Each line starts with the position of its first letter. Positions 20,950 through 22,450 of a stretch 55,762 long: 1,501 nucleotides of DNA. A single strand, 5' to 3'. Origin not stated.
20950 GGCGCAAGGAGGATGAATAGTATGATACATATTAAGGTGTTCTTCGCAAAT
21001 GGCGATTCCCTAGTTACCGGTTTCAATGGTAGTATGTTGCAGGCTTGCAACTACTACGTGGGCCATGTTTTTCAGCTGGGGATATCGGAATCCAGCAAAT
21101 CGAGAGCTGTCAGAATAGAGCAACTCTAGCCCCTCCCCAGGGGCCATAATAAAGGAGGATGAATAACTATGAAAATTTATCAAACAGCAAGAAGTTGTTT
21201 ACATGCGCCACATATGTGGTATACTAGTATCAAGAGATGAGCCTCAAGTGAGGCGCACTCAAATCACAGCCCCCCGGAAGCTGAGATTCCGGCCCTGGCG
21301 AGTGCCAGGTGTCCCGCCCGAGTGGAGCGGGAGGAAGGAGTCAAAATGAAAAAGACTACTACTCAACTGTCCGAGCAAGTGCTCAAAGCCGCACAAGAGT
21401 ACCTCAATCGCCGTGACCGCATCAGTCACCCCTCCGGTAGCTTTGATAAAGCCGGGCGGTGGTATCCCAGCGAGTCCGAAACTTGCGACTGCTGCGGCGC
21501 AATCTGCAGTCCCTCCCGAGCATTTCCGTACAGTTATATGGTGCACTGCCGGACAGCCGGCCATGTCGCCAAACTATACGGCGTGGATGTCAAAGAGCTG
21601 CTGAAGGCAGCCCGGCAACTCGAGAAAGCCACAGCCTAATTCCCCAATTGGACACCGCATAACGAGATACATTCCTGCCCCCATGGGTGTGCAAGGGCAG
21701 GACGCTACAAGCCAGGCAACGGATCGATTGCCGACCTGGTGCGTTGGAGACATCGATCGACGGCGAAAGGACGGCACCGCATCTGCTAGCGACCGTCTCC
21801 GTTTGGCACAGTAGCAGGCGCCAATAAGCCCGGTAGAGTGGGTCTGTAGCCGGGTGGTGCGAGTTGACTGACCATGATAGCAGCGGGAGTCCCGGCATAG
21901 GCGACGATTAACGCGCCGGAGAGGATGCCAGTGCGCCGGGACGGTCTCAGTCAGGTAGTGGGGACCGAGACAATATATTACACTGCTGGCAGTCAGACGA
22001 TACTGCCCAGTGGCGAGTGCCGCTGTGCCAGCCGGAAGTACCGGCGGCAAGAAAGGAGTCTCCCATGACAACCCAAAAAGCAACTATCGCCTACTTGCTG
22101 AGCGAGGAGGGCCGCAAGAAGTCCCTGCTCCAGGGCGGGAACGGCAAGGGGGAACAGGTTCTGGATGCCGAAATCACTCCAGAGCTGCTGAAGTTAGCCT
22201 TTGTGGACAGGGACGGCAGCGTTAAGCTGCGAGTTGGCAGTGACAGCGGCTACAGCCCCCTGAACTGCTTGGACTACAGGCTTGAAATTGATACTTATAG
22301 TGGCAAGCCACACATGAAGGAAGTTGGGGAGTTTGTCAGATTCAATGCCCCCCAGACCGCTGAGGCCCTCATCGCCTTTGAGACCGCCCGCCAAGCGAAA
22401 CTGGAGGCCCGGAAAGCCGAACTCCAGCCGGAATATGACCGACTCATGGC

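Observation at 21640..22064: A ~425-nt GC-rich, ORF-free, densely structured element inside the cargo operon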

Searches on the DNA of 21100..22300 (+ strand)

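Call 5: search_rna_families(source=window, start=21100, end=22300, threshold=evalue, max_evalue=10, show_alignments=3)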
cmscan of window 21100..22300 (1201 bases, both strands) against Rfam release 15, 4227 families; matches with E-value up to 10: 2.
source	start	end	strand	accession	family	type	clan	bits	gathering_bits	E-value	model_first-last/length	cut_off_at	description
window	22117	22155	+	RF00381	Antizyme_FSE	Cis-reg; frameshift_element;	-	15.7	40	4.3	1-59/59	no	Antizyme RNA frameshifting stimulation element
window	22060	22179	-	RF02193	TCL6_3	Gene; lncRNA;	-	11.8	40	9.8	1-139/139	no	T-cell leukemia/lymphoma 6 conserved region 3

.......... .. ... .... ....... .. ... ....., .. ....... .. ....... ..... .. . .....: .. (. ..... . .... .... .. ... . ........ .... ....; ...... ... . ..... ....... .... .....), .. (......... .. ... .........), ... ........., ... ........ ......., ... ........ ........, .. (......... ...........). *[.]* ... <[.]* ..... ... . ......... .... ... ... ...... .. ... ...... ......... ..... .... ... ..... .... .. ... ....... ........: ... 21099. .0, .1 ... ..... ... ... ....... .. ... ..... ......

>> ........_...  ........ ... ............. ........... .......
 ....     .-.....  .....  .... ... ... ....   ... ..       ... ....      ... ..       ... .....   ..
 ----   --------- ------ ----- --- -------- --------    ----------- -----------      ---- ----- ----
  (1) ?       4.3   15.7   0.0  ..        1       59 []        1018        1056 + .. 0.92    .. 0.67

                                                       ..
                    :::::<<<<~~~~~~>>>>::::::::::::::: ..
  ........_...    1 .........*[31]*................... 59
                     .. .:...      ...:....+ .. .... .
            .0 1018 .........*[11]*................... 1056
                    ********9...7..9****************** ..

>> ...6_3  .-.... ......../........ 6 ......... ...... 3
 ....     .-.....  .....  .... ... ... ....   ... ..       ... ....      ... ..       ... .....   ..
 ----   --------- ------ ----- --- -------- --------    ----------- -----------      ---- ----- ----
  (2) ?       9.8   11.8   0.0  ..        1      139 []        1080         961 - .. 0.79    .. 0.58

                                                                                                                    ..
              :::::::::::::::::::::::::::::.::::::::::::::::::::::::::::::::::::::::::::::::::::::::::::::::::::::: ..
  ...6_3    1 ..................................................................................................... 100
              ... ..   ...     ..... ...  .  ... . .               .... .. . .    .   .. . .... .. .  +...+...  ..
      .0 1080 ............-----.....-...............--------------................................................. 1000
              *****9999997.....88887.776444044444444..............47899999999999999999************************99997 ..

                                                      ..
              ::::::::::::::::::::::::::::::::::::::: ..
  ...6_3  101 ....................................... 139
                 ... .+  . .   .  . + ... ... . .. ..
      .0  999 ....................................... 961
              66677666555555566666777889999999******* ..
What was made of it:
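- On Any Rfam 15 family (riboswitches, RNase P, 6S, tmRNA, introns, GOLLD, ROOL and others): Only two chance-level hits at E 4-10 in 21100-22300, neither inside the gap (call 5).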

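Call 39: build_rna_model(alignment_id=A2, structure=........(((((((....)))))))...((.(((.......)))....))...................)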
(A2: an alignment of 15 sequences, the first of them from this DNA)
Model R1 built from alignment A2 (15 sequences, 70 columns); structure: as given.
model positions 64; base pairs 12; branch points 1; effective number of sequences 15; information 0.865 bits per position. Calibrated on 0.2 Mb of random sequence (short: E-values are rough).
structure used (alignment columns):
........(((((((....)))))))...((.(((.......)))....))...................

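Call 40: search_with_rna_model(model_id=R1, source=window, filters=off, max_evalue=10, show_alignments=6)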
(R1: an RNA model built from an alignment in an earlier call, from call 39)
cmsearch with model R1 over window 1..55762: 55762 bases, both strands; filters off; matches with E-value up to 10: 17.
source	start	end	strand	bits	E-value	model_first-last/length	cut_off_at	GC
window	21286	21348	+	56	1.2e-18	1-64/64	no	0.65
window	22001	22067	+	55.9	1.3e-18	1-64/64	no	0.64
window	1731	1751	-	9.7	0.6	1-64/64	no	0.52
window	39257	39292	-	9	1.1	1-64/64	no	0.44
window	12958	13008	-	9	1.2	1-64/64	no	0.47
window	44586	44617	-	8.1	2.4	1-64/64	no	0.5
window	2156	2195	+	8.1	2.5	1-64/64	no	0.4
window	25477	25500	-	8.1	2.5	1-64/64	no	0.46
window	11464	11483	-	7.9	3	1-64/64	no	0.25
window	23035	23096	+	7.6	3.9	1-64/64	no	0.6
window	16583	16598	+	7.6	3.9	1-64/64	no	0.31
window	55538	55568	-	7.5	4.2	1-64/64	no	0.48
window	22825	22843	+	7.4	4.8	1-64/64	no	0.42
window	55329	55353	+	7.1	6.1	1-64/64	no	0.4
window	23508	23533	+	7.1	6.2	1-64/64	no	0.54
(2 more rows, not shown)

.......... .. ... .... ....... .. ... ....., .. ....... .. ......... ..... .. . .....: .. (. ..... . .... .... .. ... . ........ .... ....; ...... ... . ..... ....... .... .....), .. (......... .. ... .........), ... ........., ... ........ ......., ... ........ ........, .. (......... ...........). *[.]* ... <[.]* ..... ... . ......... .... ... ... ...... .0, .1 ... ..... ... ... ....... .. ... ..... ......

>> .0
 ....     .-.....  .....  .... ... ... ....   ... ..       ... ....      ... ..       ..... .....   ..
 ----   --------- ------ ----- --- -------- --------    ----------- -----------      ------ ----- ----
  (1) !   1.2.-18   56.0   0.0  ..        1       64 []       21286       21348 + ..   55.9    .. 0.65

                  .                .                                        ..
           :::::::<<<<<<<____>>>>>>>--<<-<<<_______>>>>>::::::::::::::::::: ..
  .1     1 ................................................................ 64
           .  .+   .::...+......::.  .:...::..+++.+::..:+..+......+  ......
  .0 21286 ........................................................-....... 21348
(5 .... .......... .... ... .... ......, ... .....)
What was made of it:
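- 21232..21345 (+): 5' leader of the 97-aa gene, a second copy of the motif. It holds hairpin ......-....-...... (21294-21309), a hairpin at 21312-21332 with GAGU in its loop, SD GGAG at 21337-21340, a possible anti-SD helix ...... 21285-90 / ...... 21337-42, and an extra AAGU hairpin at 21241-21254. CM R1 hit of 56 bits at 21286-21348 (call 40).
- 21966..22064 (+): Conserved structured leader of the 283-aa gene; the hairpins listed next lie inside it. CM R1 hit of 55.9 bits at 22001-22067 (call 40).
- In the window there are exactly two CM hits, 56 and 55.9 bits, before p97 and p283; the next best scores 9.7 bits (call 40).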

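Call 42: search_with_rna_model(model_id=R1, sources=[L001, L002, L003, L004, L005, L006, L007, L008, L009, L010, L011, L012, L013, L014, L015, L016, L017, L018, L019, L020, L021, L022, L023, L024, L025, L026, L027, L028, L029, L030, L031, L032, L033, L034, L035, L036, L037, L038, L039, L040, L041, L042, L043, L044, L045, L046, L047, L048, L049, L050, L051, L052, L053, L054, L055, L056, L057, L058, L059, L060, L061, L062, L063, L064, L065, L066, L067, L068, L069, L070, L071, L072, L073, L074, L075, L076, L077, L078, L079, L080, L081, L082, L083, L084, L085, L086, L087, L088, L089], max_evalue=1)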
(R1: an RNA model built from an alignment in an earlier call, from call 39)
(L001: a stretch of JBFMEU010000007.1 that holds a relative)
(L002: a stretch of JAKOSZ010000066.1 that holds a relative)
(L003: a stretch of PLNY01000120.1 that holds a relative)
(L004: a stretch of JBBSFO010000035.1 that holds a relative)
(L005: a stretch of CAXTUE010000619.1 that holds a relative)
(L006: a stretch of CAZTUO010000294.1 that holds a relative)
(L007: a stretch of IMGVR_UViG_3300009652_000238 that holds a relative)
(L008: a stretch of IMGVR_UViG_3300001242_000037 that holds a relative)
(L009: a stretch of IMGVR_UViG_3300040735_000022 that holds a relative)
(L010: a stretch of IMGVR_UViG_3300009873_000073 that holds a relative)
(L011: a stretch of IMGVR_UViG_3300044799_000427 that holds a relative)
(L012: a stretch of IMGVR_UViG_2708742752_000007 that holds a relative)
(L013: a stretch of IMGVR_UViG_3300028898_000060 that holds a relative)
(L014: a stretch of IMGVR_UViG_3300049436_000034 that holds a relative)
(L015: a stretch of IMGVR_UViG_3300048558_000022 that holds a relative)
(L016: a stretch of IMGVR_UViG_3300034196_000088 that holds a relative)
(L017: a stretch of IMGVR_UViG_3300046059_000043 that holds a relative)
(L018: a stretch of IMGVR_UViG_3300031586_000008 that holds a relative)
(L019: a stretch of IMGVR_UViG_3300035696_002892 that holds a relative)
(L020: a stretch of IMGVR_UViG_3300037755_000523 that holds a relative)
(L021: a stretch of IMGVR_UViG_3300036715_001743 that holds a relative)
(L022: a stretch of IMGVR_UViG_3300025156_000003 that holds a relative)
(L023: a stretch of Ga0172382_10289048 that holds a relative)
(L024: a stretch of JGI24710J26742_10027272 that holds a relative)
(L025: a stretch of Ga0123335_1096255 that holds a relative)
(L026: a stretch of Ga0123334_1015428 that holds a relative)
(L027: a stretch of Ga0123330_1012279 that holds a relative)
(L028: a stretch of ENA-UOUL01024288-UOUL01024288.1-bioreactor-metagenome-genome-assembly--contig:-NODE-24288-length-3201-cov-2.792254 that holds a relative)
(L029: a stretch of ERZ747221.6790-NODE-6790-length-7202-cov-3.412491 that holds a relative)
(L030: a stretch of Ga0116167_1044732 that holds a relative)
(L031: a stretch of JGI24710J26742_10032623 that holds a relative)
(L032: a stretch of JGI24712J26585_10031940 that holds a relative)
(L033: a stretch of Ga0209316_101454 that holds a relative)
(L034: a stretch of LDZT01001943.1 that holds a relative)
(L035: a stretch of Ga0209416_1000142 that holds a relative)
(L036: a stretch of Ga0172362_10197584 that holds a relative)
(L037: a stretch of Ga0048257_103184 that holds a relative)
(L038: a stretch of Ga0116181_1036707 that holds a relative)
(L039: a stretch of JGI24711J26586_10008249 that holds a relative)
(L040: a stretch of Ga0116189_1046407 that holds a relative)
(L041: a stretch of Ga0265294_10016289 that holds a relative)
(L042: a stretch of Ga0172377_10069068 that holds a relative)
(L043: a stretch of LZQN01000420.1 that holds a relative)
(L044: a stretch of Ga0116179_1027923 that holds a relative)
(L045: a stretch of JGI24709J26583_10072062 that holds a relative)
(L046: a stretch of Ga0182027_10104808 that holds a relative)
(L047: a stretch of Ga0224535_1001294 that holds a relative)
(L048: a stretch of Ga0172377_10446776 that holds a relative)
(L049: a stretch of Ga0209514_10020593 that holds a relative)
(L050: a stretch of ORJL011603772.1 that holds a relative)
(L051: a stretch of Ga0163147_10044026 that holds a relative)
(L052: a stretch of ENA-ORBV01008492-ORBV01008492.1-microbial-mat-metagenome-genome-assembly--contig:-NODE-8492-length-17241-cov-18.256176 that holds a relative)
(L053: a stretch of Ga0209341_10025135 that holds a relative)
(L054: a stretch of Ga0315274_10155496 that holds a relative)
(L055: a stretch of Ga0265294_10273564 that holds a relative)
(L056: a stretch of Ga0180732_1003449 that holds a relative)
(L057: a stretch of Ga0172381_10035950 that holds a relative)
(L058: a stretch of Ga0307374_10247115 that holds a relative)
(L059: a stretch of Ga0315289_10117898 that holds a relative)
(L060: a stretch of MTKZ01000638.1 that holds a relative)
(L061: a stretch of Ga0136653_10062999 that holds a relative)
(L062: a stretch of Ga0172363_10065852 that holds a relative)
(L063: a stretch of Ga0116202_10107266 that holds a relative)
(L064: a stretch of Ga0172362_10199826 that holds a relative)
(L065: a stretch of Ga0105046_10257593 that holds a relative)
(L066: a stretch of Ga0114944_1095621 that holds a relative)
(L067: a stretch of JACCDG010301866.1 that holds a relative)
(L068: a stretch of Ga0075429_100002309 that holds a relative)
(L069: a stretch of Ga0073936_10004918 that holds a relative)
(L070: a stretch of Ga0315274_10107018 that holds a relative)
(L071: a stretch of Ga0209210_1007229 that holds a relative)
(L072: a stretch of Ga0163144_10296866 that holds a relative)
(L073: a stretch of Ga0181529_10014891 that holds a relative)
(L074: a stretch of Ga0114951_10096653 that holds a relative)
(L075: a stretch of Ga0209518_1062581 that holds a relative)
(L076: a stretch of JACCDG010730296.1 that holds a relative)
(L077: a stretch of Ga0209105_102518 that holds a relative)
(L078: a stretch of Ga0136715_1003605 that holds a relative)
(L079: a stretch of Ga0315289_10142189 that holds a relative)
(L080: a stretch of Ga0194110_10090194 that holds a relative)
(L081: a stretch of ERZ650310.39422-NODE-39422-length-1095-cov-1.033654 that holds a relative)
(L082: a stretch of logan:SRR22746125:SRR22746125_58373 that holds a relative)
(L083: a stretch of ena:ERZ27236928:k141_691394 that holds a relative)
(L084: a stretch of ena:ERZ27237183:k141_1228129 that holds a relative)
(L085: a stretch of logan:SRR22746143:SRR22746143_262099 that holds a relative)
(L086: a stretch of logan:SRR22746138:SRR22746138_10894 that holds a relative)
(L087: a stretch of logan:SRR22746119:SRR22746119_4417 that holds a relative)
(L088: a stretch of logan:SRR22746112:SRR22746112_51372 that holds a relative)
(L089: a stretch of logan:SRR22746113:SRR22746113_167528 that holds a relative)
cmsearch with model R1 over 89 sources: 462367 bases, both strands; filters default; matches with E-value up to 1: 104.
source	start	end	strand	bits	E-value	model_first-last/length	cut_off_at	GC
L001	4939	5000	+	70.3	3.4e-23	1-64/64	no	0.65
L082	3936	4003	+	70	4.3e-23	1-64/64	no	0.66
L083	961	1028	+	70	4.3e-23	1-64/64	no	0.66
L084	2663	2730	+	70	4.3e-23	1-64/64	no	0.66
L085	1458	1525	+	70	4.3e-23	1-64/64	no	0.66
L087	3941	4003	+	67.3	4.7e-22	1-64/64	no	0.62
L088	3941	4003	+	67.3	4.7e-22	1-64/64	no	0.62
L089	1404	1466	+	67.3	4.7e-22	1-64/64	no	0.62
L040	1291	1355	+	64.7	4.5e-21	1-64/64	no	0.6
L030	270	334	+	64.5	5.6e-21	1-64/64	no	0.62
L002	1084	1149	+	63.6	1.1e-20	1-64/64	no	0.68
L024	2072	2135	+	63.3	1.5e-20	1-64/64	no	0.61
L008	4945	5006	+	63.1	1.8e-20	1-64/64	no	0.55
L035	4945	5006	+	63.1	1.8e-20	1-64/64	no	0.55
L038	517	581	+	62.7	2.5e-20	1-64/64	no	0.69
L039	4355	4419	+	62.7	2.5e-20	1-64/64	no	0.69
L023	356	420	+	62.7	2.7e-20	1-64/64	no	0.62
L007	245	308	+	62.4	3.4e-20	1-64/64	no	0.61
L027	245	308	+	62.4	3.4e-20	1-64/64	no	0.61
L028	826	889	+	62.4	3.4e-20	1-64/64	no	0.61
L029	4940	5003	+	62.4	3.4e-20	1-64/64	no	0.61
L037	1129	1190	+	61.3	9.2e-20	1-64/64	no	0.65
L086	4038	4099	+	58.8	7.9e-19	1-64/64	no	0.6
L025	705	771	+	54.4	4.1e-17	1-64/64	no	0.63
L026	488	554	+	54.4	4.1e-17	1-64/64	no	0.63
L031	393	459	+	54.4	4.1e-17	1-64/64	no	0.63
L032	1407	1473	+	54.4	4.1e-17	1-64/64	no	0.63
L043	2388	2452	+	54.1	5.2e-17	1-64/64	no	0.71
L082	3484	3546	+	49.5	3.1e-15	1-64/64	no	0.67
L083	509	571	+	49.5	3.1e-15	1-64/64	no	0.67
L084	2211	2273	+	49.5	3.1e-15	1-64/64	no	0.67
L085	1006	1068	+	49.5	3.1e-15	1-64/64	no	0.67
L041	4920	4985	+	47.9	1.2e-14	1-64/64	no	0.56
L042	860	925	+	47.9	1.2e-14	1-64/64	no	0.56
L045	567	640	+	47.2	2.2e-14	1-64/64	no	0.61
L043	1967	2034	+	46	6.3e-14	1-64/64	no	0.71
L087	3199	3263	+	45.5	1e-13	1-64/64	no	0.57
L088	3199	3263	+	45.5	1e-13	1-64/64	no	0.57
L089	662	726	+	45.5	1e-13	1-64/64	no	0.57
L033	1700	1762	+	45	1.6e-13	1-64/64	no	0.49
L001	4534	4594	+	38.4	5.3e-11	1-64/64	no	0.69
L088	2611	2673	+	33.3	4.6e-09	1-64/64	no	0.62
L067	914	985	+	30.3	6.4e-08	1-64/64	no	0.75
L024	582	628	+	25.4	5.2e-06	1-64/64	no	0.6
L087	2611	2673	+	25.1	6.2e-06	1-64/64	no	0.6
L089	74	136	+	25.1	6.2e-06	1-64/64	no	0.6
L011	8962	9019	-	20.9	0.00026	1-64/64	no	0.57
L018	3970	4030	+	20.2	0.0005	1-64/64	no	0.59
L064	330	395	+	19.8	0.0007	1-64/64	no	0.62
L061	510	575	+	19.8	0.0007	1-64/64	no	0.62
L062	1181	1246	+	19.8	0.0007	1-64/64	no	0.62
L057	2267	2307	+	18.4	0.0023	1-64/64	no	0.63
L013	3432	3469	+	18.3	0.0025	8-46/64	no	0.71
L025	1619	1673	+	18.2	0.0029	1-64/64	no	0.56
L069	3691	3755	+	18.1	0.0032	1-64/64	no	0.57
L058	1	50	+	17.9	0.0037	12-64/64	5'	0.7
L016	4202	4271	+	17.7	0.0044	1-64/64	no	0.73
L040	405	453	+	16.6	0.012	1-64/64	no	0.55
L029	4503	4563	+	16.3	0.015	1-64/64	no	0.49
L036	489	559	+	16.1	0.018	1-64/64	no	0.51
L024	318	388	+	16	0.02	1-64/64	no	0.51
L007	1135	1190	+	15.7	0.027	1-64/64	no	0.54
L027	1135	1190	+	15.7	0.027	1-64/64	no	0.54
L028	1716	1771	+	15.7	0.027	1-64/64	no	0.54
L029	5830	5885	+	15.7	0.027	1-64/64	no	0.54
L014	3800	3834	+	15.6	0.027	1-64/64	no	0.6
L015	276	310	+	15.6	0.027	1-64/64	no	0.6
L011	4203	4266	+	15.2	0.039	1-64/64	no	0.56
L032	1008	1058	+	14.9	0.054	1-64/64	no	0.53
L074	611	626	+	14.9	0.054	9-24/64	no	0.69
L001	5855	5910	+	14.8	0.059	1-64/64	no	0.57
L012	159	256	+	14.6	0.069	1-64/64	no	0.52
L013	3511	3550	+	14.4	0.082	1-64/64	no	0.52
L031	1286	1334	+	14.4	0.083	1-64/64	no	0.61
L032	2297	2345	+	14.4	0.083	1-64/64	no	0.61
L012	6879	6910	+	14.2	0.096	1-64/64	no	0.44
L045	114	164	+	14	0.11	1-64/64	no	0.51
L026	1402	1457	+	13.9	0.13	1-64/64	no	0.55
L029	4184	4259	+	13.6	0.16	1-64/64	no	0.53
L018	4640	4653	+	13.5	0.18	10-23/64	no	0.79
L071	430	473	+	13.4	0.19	1-64/64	no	0.61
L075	775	818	+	13.4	0.19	1-64/64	no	0.61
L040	846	898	+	13.4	0.2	1-64/64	no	0.55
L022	8442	8529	-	13.4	0.2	1-64/64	no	0.43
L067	537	571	+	13.2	0.23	1-64/64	no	0.57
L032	671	718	+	13.2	0.24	1-64/64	no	0.52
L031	1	44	+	13.1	0.26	26-64/64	5'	0.59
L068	4568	4581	+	13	0.28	10-23/64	no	0.86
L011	4490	4503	+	13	0.28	10-23/64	no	0.86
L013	4219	4232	+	13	0.28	10-23/64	no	0.86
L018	2000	2051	-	12.9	0.29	1-64/64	no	0.52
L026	1714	1788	+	12.8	0.33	1-64/64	no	0.59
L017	4878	4918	-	12.7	0.37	8-49/64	no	0.73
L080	1813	1830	+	12.6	0.4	8-25/64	no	0.83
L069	2767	2811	+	12.4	0.46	1-64/64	no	0.58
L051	377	443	+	12.2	0.57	1-64/64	no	0.76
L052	4454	4520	+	12.2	0.57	1-64/64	no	0.76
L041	4304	4334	+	11.9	0.72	1-64/64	no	0.45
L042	244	274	+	11.9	0.72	1-64/64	no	0.45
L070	1844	1926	+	11.8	0.77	1-64/64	no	0.65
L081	307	383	-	11.8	0.79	1-64/64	no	0.55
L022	5943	5979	+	11.8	0.8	1-64/64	no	0.35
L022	9073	9124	-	11.6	0.93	1-64/64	no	0.38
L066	515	576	+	11.6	0.99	1-64/64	no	0.68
